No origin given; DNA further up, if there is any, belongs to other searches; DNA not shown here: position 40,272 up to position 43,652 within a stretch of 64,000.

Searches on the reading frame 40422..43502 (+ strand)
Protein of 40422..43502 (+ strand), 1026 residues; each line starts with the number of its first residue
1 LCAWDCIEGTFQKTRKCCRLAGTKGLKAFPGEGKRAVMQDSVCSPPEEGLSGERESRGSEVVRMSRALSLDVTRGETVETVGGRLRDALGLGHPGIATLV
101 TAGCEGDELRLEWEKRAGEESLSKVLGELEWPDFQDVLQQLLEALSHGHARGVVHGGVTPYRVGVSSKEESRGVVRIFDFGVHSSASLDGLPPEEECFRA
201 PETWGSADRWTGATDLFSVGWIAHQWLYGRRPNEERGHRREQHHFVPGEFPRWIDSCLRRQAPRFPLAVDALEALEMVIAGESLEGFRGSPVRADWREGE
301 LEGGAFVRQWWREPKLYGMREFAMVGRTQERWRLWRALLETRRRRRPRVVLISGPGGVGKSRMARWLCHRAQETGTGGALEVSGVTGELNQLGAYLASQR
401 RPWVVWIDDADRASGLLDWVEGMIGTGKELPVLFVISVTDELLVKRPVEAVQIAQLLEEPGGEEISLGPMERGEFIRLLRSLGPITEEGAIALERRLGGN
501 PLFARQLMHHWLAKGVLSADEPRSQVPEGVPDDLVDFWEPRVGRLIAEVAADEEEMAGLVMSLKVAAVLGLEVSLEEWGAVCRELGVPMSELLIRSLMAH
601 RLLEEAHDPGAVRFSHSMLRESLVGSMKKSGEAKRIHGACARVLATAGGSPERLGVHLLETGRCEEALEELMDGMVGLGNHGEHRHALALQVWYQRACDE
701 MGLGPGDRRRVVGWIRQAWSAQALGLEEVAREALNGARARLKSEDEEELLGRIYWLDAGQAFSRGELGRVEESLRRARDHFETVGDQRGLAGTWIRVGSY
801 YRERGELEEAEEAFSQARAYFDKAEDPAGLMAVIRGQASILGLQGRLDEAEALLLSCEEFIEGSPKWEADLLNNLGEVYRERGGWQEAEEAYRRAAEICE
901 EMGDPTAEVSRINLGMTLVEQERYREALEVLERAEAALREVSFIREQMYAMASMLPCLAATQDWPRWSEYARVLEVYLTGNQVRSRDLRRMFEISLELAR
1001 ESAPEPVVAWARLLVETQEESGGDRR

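Call 17: search_protein_families(library=ncbifam, proteins=[window:40422-43502:+], max_evalue=0.01)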
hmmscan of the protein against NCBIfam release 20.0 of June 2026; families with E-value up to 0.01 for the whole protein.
window:40422-43502:+ (1026 aa): 14 families
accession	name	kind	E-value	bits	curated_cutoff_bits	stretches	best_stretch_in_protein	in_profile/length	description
NF047741.1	antiphage_MADS6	equivalog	1.1e-11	44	460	1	122-283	285-465/612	methylation-associated defense system protein kinase MAD6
TIGR03903.1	TOMM_kin_cyc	equivalog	3.3e-11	41.8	705.75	2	91-183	35-129/1267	TOMM system kinase/cyclase fusion protein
NF041717.1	HaaA_phane_TPR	equivalog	8.6e-08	30.7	1125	1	769-952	690-876/882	cyclophane-containing RiPP biosynthesis TPR protein HaaT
TIGR02917.1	PEP_TPR_lipo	equivalog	0.00013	20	312.2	1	799-935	133-254/899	XrtA/PEP-CTERM system TPR-repeat protein PrsT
TIGR02928.1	TIGR02928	subfamily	0.00027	19.9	181.3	1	324-376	17-69/366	orc1/cdc6 family replication initiation protein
TIGR03939.1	PGA_TPR_OMP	equivalog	0.00036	18.9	366.65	1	869-967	86-180/800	poly-beta-1,6 N-acetyl-D-glucosamine export porin PgaA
NF053520.1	HK_Porph_FimS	equivalog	0.00052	18.4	600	0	873-934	168-230/618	sensor histidine kinase FimS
NF033442.0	BREX_PglW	equivalog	0.00054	17.8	990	1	93-236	269-431/1391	BREX system serine/threonine kinase PglW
TIGR02521.1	type_IV_pilW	equivalog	0.00092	18.8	154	0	872-936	68-127/234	type IV pilus biogenesis/stability protein PilW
NF003259.0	PRK04220.1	equivalog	0.0013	18.2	343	1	328-370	76-115/306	2-phosphoglycerate kinase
NF033483.0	PknB_PASTA_kin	equivalog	0.0016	17.5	450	1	127-186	102-157/563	Stk1 family PASTA domain-containing Ser/Thr kinase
NF040671.1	PLuB_AAA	exception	0.0059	14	999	1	75-205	46-173/1256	PLuB system helicase-like protein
NF041601.1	PA5502_lipo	equivalog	0.0063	16.1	285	0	783-917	71-164/237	PA5502 family lipoprotein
TIGR03420.1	DnaA_homol_Hda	equivalog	0.0084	15.7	194.8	0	335-421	26-110/226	DnaA regulatory inactivator Hda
